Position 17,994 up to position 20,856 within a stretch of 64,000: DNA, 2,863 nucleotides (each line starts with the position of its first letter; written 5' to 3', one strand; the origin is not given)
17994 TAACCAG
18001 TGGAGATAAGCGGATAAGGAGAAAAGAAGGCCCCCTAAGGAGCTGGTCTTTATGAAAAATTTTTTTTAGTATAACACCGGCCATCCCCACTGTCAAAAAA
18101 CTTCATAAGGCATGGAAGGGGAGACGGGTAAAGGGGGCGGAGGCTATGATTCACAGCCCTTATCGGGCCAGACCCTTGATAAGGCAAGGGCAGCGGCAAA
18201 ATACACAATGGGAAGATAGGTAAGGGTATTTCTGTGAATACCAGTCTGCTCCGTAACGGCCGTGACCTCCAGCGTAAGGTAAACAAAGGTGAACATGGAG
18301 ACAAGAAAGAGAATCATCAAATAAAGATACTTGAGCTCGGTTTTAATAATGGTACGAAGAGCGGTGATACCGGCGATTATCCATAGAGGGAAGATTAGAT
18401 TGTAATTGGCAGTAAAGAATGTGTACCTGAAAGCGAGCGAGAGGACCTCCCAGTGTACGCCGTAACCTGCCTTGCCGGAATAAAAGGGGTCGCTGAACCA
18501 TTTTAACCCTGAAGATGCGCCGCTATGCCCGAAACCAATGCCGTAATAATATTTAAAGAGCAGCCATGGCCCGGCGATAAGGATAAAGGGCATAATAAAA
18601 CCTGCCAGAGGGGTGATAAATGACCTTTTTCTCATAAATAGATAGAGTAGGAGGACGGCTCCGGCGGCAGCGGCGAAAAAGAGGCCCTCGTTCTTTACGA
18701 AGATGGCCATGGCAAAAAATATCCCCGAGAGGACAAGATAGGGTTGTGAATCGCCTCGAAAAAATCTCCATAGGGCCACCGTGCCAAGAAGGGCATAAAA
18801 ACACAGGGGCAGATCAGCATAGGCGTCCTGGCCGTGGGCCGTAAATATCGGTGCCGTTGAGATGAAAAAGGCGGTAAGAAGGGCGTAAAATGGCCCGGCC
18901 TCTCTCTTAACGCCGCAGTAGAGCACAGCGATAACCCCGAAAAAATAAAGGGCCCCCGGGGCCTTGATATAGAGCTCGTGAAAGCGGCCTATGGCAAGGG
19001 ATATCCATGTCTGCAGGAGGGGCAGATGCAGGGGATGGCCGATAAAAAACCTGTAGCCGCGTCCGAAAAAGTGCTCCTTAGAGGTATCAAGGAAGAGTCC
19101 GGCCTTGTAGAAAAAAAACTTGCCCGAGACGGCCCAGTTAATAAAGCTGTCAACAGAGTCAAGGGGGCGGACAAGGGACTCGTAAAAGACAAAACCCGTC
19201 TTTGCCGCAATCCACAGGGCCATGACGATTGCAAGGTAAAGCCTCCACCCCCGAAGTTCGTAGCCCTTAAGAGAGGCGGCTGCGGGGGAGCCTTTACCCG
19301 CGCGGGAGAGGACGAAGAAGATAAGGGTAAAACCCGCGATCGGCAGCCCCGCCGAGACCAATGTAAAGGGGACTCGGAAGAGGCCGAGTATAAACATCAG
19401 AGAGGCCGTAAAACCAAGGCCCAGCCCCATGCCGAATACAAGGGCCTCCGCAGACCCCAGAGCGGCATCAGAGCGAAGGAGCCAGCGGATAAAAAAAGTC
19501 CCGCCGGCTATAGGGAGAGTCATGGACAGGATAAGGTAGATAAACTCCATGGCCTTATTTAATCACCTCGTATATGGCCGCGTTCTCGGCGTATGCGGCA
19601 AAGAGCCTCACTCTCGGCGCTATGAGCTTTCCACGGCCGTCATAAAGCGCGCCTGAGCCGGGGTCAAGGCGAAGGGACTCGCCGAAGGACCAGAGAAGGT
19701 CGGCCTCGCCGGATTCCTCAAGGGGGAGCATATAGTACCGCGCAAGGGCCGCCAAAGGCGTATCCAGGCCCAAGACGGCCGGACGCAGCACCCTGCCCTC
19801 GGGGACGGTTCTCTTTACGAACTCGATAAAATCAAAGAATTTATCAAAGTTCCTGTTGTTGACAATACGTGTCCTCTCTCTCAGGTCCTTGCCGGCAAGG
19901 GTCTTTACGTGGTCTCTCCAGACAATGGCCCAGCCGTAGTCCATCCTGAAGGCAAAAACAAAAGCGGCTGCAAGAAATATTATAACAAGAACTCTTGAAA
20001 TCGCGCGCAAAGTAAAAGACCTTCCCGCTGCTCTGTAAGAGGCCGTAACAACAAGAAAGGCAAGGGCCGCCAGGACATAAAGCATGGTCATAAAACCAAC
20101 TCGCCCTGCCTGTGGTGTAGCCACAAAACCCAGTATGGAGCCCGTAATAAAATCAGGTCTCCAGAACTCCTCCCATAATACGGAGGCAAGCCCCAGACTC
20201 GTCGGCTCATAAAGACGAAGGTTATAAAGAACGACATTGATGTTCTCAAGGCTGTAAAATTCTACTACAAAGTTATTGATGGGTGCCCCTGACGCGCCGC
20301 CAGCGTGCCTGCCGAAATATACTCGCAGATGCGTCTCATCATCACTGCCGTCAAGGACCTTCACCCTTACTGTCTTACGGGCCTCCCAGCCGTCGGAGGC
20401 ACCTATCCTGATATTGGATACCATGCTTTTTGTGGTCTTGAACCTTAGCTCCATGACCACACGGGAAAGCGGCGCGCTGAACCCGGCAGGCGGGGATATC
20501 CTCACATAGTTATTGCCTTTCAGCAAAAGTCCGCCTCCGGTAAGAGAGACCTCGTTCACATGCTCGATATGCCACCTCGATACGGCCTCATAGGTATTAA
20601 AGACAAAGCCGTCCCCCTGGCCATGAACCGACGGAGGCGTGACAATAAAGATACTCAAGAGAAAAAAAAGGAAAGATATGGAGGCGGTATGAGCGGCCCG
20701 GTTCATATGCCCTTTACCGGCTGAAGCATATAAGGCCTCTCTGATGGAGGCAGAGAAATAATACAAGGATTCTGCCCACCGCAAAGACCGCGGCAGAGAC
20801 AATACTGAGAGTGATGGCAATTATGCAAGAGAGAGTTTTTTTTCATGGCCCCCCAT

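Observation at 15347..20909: Tandemly duplicated, unassignable two-gene membrane module between rho and era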

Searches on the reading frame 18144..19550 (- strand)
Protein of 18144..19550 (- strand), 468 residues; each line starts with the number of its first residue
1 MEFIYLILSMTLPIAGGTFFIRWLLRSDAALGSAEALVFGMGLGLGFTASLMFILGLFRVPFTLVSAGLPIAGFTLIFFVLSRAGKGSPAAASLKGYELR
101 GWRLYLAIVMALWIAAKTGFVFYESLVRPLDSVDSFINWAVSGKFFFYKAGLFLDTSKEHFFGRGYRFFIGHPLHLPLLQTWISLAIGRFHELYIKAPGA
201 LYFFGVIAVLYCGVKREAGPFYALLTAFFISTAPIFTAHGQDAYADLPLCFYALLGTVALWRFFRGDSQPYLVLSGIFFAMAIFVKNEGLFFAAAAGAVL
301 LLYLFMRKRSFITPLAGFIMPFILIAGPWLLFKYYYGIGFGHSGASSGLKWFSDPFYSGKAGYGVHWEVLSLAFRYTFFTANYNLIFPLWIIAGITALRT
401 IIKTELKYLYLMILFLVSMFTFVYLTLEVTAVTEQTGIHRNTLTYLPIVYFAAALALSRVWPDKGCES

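Call 5: search_protein_families(library=pfam, proteins=[window:18144-19550:-], max_evalue=1)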
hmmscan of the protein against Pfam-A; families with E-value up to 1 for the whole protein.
window:18144-19550:- (468 aa): 1 family
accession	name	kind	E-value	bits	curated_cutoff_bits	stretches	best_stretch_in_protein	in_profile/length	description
PF13231.12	PMT_2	-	1.6e-08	35.3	26.1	1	181-325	10-152/160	Dolichyl-phosphate-mannose-protein mannosyltransferase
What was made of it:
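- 18144..19550 (-): B1 (468 aa): GT-C-fold glycosyltransferase, copy 1. Invariant Asp134 motif DSFINWA at 19131-19151, FVKNEG at 18684-18701, HRNTL at 18222-18236. Pfam PMT_2 35.3 bits against GA 26.1 (call 5).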

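Call 6: search_protein_families(library=ncbifam, proteins=[window:18144-19550:-], max_evalue=1)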
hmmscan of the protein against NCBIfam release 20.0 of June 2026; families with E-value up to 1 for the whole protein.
window:18144-19550:- (468 aa): 1 family
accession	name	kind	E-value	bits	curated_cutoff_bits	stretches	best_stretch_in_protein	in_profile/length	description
NF047440.1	LA3751_2_3_fam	subfamily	0.64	8.8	200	1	144-461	61-354/460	LA_3751/LA_3752 family putative glycosyltransferase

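Call 8: search_solved_structures(query=window:18144-19550:-, max_evalue=10, show_alignments=2)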
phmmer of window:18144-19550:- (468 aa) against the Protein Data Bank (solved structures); distinct sequences matched with E-value up to 10: 0.

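Call 17: find_homologous_proteins(query=window:18144-19550:-)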
Query window:18144-19550:- (468 aa): 55 proteins with E <= 0.001 among 8000 candidates.
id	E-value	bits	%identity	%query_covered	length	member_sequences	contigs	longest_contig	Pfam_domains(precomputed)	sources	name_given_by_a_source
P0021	0.0e+0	1011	100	98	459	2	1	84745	PF13231.13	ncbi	ncbi:MAG: ArnT family glycosyltransferase [Thermodesulfobacteriota bacterium]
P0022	6.2e-216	736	70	99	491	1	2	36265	PF13231.13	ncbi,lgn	ncbi:MAG: ArnT family glycosyltransferase [Thermodesulfobacteriota bacterium]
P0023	3.8e-210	717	69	99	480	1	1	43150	PF13231.13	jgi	-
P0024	2.7e-208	711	69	99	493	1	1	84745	PF13231.13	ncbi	ncbi:MAG: ArnT family glycosyltransferase [Thermodesulfobacteriota bacterium]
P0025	4.5e-206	704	68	100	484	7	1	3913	PF13231.13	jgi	-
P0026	5.3e-204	697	67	100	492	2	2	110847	PF13231.13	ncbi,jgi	-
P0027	1.3e-203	696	67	100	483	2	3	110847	PF13231.13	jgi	-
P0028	1.1e-202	693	67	99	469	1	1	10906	PF13231.13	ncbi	-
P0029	3.8e-201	688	67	99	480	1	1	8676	PF13231.13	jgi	-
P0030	2.9e-199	682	66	99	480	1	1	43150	PF13231.13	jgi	-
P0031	9.6e-196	670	66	99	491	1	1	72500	PF13231.13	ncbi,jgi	-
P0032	8.3e-195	667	65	100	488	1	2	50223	PF13231.13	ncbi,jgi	-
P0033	2.1e-193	662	64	100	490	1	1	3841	PF02366.25,PF13231.13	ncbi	ncbi:MAG: ArnT family glycosyltransferase [Thermodesulfobacteriota bacterium]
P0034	1.8e-192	659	64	99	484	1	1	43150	PF13231.13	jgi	-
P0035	4.2e-191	655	64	99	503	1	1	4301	PF13231.13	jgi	-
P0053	1.8e-115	405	44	98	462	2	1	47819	PF13231.13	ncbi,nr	ncbi:MAG: glycosyltransferase family 39 protein [Deltaproteobacteria bacterium]|nr:glycosyltransfera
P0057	2.6e-110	388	42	95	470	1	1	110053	PF13231.13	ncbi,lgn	-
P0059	1.1e-107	380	41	99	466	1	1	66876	-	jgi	-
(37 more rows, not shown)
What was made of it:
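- On GT-C glycosyltransferase superfamily (Pfam clan incl. PMT_2): Precomputed PMT_2 on most relatives (call 17).
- NCBI names B and its relatives 'ArnT family glycosyltransferase' (call 17).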

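Call 18: find_encoding_contigs(protein=P0057, flank=6000, max_places=1)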
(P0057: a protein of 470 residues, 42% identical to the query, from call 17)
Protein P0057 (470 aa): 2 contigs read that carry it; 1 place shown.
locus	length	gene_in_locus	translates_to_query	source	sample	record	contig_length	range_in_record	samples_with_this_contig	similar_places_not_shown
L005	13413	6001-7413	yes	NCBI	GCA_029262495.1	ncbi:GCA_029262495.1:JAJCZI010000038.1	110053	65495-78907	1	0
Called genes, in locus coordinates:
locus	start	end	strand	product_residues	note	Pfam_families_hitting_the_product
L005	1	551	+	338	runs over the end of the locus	PF13177:DNA_pol3_delta2, PF00004:AAA (weak)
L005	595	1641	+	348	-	PF04468:PSP1, PF28472:PSP1_3rd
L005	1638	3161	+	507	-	PF00133:tRNA-synt_1, PF01406:tRNA-synt_1e, PF09334:tRNA-synt_1g, PF00133:tRNA-synt_1, PF01406:tRNA-synt_1e (weak), PF19303:Anticodon_3 (weak)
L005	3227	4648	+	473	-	PF01026:TatD_DNase, PF04055:Radical_SAM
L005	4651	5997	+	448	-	-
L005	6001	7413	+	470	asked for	PF13231:PMT_2 (weak)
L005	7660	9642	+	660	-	PF06480:FtsH_ext, PF00004:AAA, PF07728:AAA_5 (weak), PF17862:AAA_lid_3, PF01434:Peptidase_M41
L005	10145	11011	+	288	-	PF00809:Pterin_bind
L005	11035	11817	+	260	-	PF19293:CdaA_N (weak), PF02457:DAC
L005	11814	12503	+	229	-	PF07949:YbbR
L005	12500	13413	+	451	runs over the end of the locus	PF02878:PGM_PMM_I, PF02879:PGM_PMM_II, PF02880:PGM_PMM_III, PF00408:PGM_PMM_IV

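Call 19: find_encoding_contigs(protein=P0053, flank=6000, max_places=1)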
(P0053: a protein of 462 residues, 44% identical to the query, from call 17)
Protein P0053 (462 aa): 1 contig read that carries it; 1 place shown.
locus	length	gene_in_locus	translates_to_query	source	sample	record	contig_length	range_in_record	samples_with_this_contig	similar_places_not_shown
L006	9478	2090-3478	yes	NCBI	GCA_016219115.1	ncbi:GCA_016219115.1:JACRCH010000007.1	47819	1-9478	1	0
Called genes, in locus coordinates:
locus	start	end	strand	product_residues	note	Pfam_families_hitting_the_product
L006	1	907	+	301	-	PF01026:TatD_DNase, PF04055:Radical_SAM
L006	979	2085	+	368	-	-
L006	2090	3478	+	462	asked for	PF13231:PMT_2 (weak)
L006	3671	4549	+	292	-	PF00350:Dynamin_N (weak), PF01926:MMR_HSR1, PF02421:FeoB_N, PF02492:cobW (faint), PF00009:GTP_EFTU, PF07650:KH_2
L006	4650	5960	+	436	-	PF00009:GTP_EFTU, PF00350:Dynamin_N (faint), PF01926:MMR_HSR1, PF02421:FeoB_N, PF01926:MMR_HSR1, PF02421:FeoB_N, PF00009:GTP_EFTU, PF14714:KH_dom-like, +6 more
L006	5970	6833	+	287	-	PF03631:Virul_fac_BrkB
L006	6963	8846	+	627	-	PF06480:FtsH_ext, PF06068:TIP49 (faint), PF00004:AAA, PF07728:AAA_5 (faint), PF17862:AAA_lid_3, PF01434:Peptidase_M41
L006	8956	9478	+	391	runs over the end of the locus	PF00809:Pterin_bind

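Call 20: find_encoding_contigs(protein=P0059, flank=6000, max_places=1)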
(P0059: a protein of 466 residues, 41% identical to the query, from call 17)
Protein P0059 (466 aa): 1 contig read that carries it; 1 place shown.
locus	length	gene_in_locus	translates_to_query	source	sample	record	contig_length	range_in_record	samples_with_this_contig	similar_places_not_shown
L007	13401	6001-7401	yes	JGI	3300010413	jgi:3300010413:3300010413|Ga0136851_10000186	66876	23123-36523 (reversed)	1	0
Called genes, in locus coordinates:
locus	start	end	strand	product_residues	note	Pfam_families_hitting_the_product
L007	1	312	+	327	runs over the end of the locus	PF13177:DNA_pol3_delta2, PF00004:AAA (weak)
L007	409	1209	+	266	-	PF04468:PSP1, PF28472:PSP1_3rd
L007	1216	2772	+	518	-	PF00133:tRNA-synt_1, PF01406:tRNA-synt_1e, PF09334:tRNA-synt_1g, PF00133:tRNA-synt_1, PF19303:Anticodon_3 (weak), PF08264:Anticodon_1 (weak)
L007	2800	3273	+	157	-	-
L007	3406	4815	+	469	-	PF01026:TatD_DNase, PF04055:Radical_SAM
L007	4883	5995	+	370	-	-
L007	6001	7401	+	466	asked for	-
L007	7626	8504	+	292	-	PF00350:Dynamin_N (faint), PF01926:MMR_HSR1, PF02421:FeoB_N, PF02492:cobW (faint), PF03193:RsgA_GTPase (faint), PF04548:AIG1 (weak), PF00009:GTP_EFTU, PF07650:KH_2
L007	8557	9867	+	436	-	PF00009:GTP_EFTU, PF00350:Dynamin_N (faint), PF01926:MMR_HSR1, PF02421:FeoB_N, PF00009:GTP_EFTU, PF01926:MMR_HSR1, PF02421:FeoB_N, PF14714:KH_dom-like, +5 more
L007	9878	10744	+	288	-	PF03631:Virul_fac_BrkB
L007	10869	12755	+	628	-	PF06480:FtsH_ext, PF06068:TIP49 (faint), PF00004:AAA, PF07728:AAA_5 (faint), PF17862:AAA_lid_3, PF01434:Peptidase_M41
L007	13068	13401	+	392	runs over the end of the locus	PF00809:Pterin_bind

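Call 45: search_solved_structures(query=A2, max_evalue=10, show_alignments=2)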
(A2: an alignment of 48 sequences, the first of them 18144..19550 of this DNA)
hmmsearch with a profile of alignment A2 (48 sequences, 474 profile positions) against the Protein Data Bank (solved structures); distinct sequences matched with E-value up to 10: 0.
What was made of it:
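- On ArnT family (GT83): No PDB sequence hit (calls 8, 45).
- Closest known: ArnT. Different: No ArnT or PMT orthology: no NCBIfam hit (call 6) and no PDB sequence hit (calls 8, 45).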

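Call 47: predict_structure(alignment_id=A2)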
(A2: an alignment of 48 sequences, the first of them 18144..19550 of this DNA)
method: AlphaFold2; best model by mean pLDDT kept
length: 468 residues; sequences in the alignment: 48
mean_pLDDT: 85.3   pTM: 0.90
mean pLDDT of the five models: 85.3, 84.3, 83.9, 83.7, 80.1
residues with pLDDT >= 90: 269; 70-90: 128; 50-70: 35; < 50: 36
segments of 3 or more residues with pLDDT < 50: 87-95, 343-363, 466-468
pLDDT, mean of each block of 10 residues (from residue 1): 89 98 92 94 97 96 96 98 68 54 90 96 86 72 89 86 77 85 94 87 97 94 94 89 86 98 95 98 91 97 92 96 93 81 44 42 64 78 75 92 96 94 68 61 92 94 58
secondary structure, 60 per line:
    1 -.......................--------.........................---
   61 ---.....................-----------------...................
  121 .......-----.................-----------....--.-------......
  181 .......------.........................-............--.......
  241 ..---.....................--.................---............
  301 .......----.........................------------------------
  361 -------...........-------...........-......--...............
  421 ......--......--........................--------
elements in order: H2-24 H33-57 H64-84 H102-127 H133-149 H175-187 H194-218 H220-231 H234-242 H246-266 H269-285 H289-307 H312-336 H368-378 H386-396 H398-403 H406-426 H429-434 H437-460
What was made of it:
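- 18144..19550 (-): Model pLDDT 85.3, pTM 0.90 (call 47).
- On GT-C glycosyltransferase superfamily (Pfam clan incl. PMT_2): Model pLDDT 85.3, pTM 0.90, with about 12-13 TM helices and a helix at 133-149 in the loop after TM 102-127 (call 47).
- On ArnT family (GT83): B ends in a TM helix at 437-460 of 468 aa (call 47).
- On Protein O-mannosyltransferase PMT (GT39): There is no MIR Pfam hit and no large soluble loop (calls 5, 47).
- Checked: Architecture of B: a 12-13-helix membrane protein without a soluble domain (call 47).
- The model has pLDDT 85 and pTM 0.90 (call 47). B lacks ArnT's C-terminal periplasmic domain (call 47).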

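Call 51: fold_search(model_id=the predicted structure, library=pdb)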
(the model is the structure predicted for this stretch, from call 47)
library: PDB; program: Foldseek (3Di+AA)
matches with E <= 10: 259; with E <= 0.001: 1
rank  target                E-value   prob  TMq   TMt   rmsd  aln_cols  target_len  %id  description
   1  3wak                  4.6e-04  1.00  0.46  0.27  12.8       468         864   12  Crystal structure of the Archaeoglobus fulgidus oligosaccharyltransferase (O29867_ARCFU) in the apo form (released 2013-10-30)
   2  9s6s_A                1.1e-03  1.00  0.46  0.40   6.9       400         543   14  Ternary cryo-EM structure of human ALG9 with Dol25-PP-GlcNAc2Man6, Dol25-P-Man and Fab (released 2026-03-18)
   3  9i5k_A                1.4e-03  1.00  0.47  0.45   7.8       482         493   11  Structure of the Chaetomium thermophilum Pmt4 homodimer (C2 symmetry) (released 2025-12-24)
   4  6p25_B                1.8e-03  1.00  0.38  0.27   5.9       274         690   14  Structure of S. cerevisiae protein O-mannosyltransferase Pmt1-Pmt2 complex bound to the sugar donor and a peptide acce (released 2019-07-10)
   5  7oci_F                2.1e-03  1.00  0.49  0.37  11.4       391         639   15  Cryo-EM structure of yeast Ost6p containing oligosaccharyltransferase complex (released 2022-02-16)
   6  7e9s_A                2.1e-03  1.00  0.45  0.26  13.3       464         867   12  Archaeal oligosaccharyltransferase AglB from Archaeoglobus fulgidus in complex with an inhibitory peptide and a dolich (released 2021-09-08)
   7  3waj                  2.3e-03  1.00  0.45  0.29  13.8       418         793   12  Crystal structure of the Archaeoglobus fulgidus oligosaccharyltransferase (O29867_ARCFU) complex with Zn and sulfate (released 2013-10-30)
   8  9e61_A                2.7e-03  1.00  0.36  0.24   4.8       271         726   13  Cryo-EM structure of Saccharomyces cerevisiae Pmt4 apo form (released 2025-10-15)
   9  9e61_B                2.7e-03  1.00  0.36  0.24   4.8       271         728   13  Cryo-EM structure of Saccharomyces cerevisiae Pmt4 apo form (released 2025-10-15)
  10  8age_A                2.7e-03  1.00  0.48  0.37   8.9       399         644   14  Structure of yeast oligosaccharylransferase complex with acceptor peptide bound (released 2022-12-07)
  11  8agb_A                2.7e-03  1.00  0.47  0.36  11.5       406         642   14  Structure of yeast oligosaccharylransferase complex with lipid-linked oligosaccharide bound (released 2022-12-07)
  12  9e6i_B                3.1e-03  1.00  0.36  0.24   6.1       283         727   13  Cryo-EM structure of Saccharomyces cerevisiae Pmt4-Ccw5 complex (released 2025-10-15)
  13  9n9j_I                3.6e-03  1.00  0.48  0.34  10.8       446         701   10  Structure of a GRP94 folding intermediate engaged with a CCDC134- and FKBP11-bound secretory translocon (released 2025-11-19)
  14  9i5l_A                4.4e-03  1.00  0.36  0.25   5.4       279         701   14  Structure of the Chaetomium thermophilum Pmt4 homodimer (C1 symmetry) (released 2025-12-24)
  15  9s6u_A                4.4e-03  1.00  0.47  0.41   6.1       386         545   13  Ternary cryo-EM structure of human ALG9 with Dol25-PP-GlcNAc2Man8, Dol25-P-Man and Fab (released 2026-03-18)
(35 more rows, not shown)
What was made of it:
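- On GT-C glycosyltransferase superfamily (Pfam clan incl. PMT_2): The best 31 Foldseek PDB hits are all GT-C, best E 4.6e-4, TM 0.36-0.49 (call 51).
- The best 31 Foldseek PDB hits are all GT-C enzymes: AglB, ALG9, Pmt4, Pmt1/2, STT3, PglB, EmbA/B, AftA (call 51). The Pfam family hit is PMT_2, and Pmt4 and Pmt1/2 are among the best fold matches (calls 5, 51).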

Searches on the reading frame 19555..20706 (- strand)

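Call 5: search_protein_families(library=pfam, proteins=[window:19555-20706:-], max_evalue=1)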
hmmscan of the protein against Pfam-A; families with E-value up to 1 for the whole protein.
window:19555-20706:- (383 aa): 2 families
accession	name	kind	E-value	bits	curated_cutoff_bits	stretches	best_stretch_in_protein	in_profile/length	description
PF09990.14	DUF2231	-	0.063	13.8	26.4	1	198-269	67-137/139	Predicted membrane protein (DUF2231)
PF10810.13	DUF2545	-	0.57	10.9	27.8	1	208-253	1-47/80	Protein of unknown function (DUF2545)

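Call 6: search_protein_families(library=ncbifam, proteins=[window:19555-20706:-], max_evalue=1)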
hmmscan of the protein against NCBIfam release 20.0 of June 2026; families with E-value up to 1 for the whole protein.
window:19555-20706:- (383 aa): 0 families
